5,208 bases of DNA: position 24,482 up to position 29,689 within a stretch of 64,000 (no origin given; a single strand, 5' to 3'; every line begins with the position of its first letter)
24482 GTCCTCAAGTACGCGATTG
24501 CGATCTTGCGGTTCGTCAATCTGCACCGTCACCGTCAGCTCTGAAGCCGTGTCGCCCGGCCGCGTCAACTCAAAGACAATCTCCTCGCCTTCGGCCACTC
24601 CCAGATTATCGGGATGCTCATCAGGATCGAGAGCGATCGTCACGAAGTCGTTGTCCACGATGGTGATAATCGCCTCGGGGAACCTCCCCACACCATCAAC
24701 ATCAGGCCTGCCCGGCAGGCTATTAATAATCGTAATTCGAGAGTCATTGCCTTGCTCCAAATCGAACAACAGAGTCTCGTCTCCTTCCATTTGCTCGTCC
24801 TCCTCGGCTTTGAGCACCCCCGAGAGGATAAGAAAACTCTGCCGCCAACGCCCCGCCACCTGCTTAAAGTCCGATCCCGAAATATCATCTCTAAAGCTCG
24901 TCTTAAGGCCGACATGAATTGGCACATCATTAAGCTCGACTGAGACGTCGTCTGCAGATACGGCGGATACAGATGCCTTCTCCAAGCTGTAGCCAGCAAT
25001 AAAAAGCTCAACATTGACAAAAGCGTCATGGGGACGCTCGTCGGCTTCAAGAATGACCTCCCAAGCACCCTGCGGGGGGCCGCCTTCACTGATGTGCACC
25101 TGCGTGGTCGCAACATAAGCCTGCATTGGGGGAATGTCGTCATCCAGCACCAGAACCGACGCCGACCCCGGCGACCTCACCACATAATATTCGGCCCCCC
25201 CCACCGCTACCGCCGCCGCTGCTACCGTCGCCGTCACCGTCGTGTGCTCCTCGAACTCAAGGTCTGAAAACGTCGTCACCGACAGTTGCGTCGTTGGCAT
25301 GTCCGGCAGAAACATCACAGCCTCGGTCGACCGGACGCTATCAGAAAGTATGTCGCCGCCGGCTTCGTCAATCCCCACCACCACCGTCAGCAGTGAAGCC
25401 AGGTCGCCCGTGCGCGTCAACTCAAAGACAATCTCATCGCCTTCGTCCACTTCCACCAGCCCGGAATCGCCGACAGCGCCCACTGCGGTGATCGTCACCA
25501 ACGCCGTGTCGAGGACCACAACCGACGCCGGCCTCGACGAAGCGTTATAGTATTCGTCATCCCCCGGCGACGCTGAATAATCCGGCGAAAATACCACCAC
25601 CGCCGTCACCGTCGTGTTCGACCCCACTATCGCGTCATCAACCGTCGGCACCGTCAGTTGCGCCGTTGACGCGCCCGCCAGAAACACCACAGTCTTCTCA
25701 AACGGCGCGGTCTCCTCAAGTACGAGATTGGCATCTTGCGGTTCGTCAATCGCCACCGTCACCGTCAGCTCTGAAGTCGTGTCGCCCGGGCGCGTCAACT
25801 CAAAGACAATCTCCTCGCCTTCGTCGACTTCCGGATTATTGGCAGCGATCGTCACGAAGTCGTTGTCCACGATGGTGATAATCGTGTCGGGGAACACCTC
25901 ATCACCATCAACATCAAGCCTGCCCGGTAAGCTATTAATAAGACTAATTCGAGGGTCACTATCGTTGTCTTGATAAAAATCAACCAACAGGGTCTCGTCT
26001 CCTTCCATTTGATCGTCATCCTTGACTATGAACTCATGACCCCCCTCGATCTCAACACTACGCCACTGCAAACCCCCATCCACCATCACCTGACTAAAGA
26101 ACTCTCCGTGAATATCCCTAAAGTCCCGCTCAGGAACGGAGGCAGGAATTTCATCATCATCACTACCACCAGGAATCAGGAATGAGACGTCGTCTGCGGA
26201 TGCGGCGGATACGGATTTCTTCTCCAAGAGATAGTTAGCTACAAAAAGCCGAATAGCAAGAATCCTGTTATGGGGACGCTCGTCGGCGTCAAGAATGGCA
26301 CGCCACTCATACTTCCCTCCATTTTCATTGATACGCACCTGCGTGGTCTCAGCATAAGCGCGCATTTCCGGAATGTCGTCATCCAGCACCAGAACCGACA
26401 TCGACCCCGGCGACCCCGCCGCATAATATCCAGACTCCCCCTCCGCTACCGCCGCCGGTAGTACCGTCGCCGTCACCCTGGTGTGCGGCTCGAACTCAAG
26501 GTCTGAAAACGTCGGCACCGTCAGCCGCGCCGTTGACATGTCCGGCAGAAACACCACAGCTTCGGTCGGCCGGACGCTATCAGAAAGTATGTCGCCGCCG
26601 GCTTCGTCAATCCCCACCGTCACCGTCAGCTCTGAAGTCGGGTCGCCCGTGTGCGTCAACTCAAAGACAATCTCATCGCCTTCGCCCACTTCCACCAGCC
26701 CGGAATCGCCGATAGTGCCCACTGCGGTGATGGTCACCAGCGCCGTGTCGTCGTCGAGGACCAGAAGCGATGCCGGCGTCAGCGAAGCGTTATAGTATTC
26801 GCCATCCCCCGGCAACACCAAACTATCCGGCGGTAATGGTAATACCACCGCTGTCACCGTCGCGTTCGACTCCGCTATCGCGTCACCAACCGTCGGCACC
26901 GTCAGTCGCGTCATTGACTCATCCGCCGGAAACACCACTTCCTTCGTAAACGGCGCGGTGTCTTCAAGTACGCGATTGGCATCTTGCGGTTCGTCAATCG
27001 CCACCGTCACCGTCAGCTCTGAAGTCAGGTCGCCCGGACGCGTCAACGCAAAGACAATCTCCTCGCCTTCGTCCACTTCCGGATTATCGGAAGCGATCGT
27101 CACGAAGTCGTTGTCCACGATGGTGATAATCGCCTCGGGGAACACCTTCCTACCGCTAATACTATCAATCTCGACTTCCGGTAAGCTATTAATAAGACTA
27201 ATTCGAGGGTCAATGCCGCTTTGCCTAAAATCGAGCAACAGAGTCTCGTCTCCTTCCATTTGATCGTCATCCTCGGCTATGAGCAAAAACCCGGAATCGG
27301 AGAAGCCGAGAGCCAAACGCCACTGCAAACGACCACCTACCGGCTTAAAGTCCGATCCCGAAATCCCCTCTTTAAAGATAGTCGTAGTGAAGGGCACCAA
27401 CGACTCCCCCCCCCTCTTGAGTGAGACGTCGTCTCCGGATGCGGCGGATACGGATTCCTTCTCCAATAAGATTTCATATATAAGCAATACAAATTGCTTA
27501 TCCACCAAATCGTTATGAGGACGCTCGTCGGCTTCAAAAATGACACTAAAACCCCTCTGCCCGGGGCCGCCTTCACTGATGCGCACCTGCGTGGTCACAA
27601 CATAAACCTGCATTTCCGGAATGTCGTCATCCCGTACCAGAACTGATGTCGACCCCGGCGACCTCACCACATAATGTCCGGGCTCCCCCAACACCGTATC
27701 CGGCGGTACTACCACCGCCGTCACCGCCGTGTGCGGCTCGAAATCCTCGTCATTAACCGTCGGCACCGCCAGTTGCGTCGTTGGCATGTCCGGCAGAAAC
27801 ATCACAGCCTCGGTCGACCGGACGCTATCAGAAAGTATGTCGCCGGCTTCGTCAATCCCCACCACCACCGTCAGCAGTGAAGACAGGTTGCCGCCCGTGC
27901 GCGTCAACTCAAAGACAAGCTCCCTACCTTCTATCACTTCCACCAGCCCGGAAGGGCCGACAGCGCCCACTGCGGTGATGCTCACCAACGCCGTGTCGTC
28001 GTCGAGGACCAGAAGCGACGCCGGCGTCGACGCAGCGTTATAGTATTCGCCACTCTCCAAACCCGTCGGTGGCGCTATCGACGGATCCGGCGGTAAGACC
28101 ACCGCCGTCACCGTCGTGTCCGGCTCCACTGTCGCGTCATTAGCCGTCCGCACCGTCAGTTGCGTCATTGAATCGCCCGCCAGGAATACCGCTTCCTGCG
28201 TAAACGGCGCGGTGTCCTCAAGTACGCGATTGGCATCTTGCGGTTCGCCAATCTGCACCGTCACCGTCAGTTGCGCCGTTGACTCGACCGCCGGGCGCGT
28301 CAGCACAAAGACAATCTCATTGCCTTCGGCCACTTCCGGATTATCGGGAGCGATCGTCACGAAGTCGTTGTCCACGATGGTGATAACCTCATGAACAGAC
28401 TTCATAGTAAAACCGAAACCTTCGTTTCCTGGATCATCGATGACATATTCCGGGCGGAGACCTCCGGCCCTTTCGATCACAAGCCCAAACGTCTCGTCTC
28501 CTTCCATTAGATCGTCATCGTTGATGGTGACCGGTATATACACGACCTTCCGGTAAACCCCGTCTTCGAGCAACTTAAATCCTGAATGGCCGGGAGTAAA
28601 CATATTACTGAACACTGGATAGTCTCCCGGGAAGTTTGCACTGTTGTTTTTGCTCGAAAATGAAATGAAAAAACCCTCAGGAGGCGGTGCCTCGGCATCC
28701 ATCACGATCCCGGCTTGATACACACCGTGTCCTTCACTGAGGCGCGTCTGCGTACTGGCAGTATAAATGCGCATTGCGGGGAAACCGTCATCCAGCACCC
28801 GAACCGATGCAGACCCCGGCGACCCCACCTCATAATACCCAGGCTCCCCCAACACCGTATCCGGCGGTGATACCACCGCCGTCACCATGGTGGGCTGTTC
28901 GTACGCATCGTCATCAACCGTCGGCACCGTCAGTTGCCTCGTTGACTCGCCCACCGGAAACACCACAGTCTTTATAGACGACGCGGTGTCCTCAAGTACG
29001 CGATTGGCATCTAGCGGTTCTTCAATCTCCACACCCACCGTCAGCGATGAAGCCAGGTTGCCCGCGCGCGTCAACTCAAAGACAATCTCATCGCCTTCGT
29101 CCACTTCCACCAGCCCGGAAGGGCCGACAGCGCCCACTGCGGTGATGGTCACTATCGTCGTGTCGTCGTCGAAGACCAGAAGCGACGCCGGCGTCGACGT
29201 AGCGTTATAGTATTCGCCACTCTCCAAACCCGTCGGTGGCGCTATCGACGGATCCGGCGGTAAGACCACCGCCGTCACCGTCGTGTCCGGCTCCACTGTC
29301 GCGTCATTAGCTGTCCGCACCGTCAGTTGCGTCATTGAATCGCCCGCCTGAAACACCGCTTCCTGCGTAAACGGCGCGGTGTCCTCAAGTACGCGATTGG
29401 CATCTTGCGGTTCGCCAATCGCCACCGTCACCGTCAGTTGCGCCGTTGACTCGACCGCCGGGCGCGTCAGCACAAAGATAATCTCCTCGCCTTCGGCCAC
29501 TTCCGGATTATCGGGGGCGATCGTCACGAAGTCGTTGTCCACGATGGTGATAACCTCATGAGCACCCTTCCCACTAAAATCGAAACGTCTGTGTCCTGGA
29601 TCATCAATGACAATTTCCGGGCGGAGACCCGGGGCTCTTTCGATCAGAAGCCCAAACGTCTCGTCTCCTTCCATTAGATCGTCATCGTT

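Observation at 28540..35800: Localized ~100-145-bp hypervariable cassettes embedded in near-identical frameworks of the a-type Calx-beta-like domains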

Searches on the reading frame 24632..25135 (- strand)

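Call 85: search_protein_families(library=pfam, proteins=[window:24632-25135:-], max_evalue=10)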
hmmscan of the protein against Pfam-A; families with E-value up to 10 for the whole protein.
window:24632-25135:- (168 aa): 1 family
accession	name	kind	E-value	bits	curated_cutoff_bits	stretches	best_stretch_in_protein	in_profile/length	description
PF17516.8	ProQ_C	-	0.2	11.5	23.3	1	47-69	15-37/51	ProQ C-terminal domain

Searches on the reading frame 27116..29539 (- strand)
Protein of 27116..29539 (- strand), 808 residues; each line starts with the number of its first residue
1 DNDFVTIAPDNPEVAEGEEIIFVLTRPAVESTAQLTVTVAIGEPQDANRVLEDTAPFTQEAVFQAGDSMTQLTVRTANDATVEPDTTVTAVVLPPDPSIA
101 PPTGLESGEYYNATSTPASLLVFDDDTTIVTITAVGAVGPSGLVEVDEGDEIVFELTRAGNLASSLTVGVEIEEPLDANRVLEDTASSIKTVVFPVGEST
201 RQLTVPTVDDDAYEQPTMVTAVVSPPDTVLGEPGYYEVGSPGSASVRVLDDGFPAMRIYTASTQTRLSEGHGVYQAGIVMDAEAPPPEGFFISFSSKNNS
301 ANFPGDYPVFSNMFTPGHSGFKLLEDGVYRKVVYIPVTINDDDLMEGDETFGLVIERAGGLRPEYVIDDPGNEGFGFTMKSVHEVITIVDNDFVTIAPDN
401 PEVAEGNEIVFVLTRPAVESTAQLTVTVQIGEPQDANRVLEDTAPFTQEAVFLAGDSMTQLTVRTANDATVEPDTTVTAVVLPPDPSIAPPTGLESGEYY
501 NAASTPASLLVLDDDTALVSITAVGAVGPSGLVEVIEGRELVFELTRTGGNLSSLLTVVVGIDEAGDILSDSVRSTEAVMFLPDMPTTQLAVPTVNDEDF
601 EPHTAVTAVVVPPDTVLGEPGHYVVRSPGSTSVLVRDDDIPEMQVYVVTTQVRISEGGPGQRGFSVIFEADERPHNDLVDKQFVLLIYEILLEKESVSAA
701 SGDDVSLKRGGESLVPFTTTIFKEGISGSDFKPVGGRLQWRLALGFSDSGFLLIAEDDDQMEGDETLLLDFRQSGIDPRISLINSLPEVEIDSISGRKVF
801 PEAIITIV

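Call 12: search_protein_families(library=pfam, proteins=[window:27116-29539:-], max_evalue=0.1)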
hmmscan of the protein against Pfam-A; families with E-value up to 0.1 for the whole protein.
window:27116-29539:- (808 aa): 1 family
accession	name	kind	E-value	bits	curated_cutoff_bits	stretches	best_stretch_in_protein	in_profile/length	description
PF03160.20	Calx-beta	-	1.7e-11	44.6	27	2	154-251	26-118/119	Calx-beta domain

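Call 76: search_protein_families(library=ncbifam, proteins=[window:27116-29539:-], max_evalue=0.01)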
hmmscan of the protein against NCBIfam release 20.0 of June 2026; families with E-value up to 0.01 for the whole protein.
window:27116-29539:- (808 aa): 1 family
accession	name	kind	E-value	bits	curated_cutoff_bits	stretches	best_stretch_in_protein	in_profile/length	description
TIGR00845.1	caca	equivalog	0.0017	16.2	679.85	0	256-480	395-609/921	sodium/calcium exchanger 1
